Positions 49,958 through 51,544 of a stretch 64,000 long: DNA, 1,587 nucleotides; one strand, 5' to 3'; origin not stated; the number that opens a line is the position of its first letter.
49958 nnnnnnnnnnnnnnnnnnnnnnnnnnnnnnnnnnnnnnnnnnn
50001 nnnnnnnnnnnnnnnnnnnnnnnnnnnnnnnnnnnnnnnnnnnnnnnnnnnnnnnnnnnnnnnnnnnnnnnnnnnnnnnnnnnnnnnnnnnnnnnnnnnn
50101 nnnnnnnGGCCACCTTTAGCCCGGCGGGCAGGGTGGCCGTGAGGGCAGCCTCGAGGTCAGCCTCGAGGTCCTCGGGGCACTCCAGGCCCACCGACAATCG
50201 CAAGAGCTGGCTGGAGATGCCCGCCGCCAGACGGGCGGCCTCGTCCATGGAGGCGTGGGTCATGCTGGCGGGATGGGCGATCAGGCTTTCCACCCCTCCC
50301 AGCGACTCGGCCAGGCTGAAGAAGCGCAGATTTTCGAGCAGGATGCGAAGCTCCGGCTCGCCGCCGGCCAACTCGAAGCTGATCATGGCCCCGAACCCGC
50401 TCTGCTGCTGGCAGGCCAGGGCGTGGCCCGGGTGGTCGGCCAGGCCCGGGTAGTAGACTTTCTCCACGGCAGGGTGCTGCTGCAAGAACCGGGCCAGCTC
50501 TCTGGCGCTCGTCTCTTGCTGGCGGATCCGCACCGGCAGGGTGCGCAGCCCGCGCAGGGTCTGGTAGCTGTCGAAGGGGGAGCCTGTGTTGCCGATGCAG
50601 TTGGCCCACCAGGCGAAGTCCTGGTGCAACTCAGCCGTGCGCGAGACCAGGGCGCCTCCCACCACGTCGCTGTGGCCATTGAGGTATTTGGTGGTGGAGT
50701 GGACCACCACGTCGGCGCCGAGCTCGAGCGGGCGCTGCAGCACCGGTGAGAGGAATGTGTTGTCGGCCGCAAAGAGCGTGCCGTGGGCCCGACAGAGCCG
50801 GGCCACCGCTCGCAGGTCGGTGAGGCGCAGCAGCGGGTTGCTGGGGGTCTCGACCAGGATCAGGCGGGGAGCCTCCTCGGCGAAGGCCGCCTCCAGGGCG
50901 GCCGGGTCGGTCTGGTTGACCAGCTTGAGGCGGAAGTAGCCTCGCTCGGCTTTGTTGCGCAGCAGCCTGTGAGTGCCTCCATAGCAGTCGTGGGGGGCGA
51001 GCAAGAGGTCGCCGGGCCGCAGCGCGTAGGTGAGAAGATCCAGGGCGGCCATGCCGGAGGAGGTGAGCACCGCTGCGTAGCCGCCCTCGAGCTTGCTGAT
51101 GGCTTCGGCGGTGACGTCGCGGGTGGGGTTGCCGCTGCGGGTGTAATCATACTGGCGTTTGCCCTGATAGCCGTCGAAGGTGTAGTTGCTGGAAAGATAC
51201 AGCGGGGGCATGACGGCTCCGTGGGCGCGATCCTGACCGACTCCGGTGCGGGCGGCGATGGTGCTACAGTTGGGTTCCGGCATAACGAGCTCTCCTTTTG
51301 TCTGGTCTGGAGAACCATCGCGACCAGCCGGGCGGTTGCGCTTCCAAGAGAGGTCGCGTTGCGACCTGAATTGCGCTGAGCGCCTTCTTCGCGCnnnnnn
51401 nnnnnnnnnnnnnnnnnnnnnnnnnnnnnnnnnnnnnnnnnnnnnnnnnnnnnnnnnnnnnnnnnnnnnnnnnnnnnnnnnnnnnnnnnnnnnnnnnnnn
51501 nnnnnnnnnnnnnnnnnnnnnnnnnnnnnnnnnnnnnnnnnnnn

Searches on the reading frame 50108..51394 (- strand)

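Call 45: search_protein_families(library=pfam, proteins=[window:50108-51394:-], max_evalue=0.001)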
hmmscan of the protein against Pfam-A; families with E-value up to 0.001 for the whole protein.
window:50108-51394:- (429 aa): 1 family
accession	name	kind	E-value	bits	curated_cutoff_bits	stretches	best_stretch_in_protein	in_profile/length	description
PF01053.26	Cys_Met_Meta_PP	-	7.8e-133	443.1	27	1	45-418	2-380/381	Cys/Met metabolism PLP-dependent enzyme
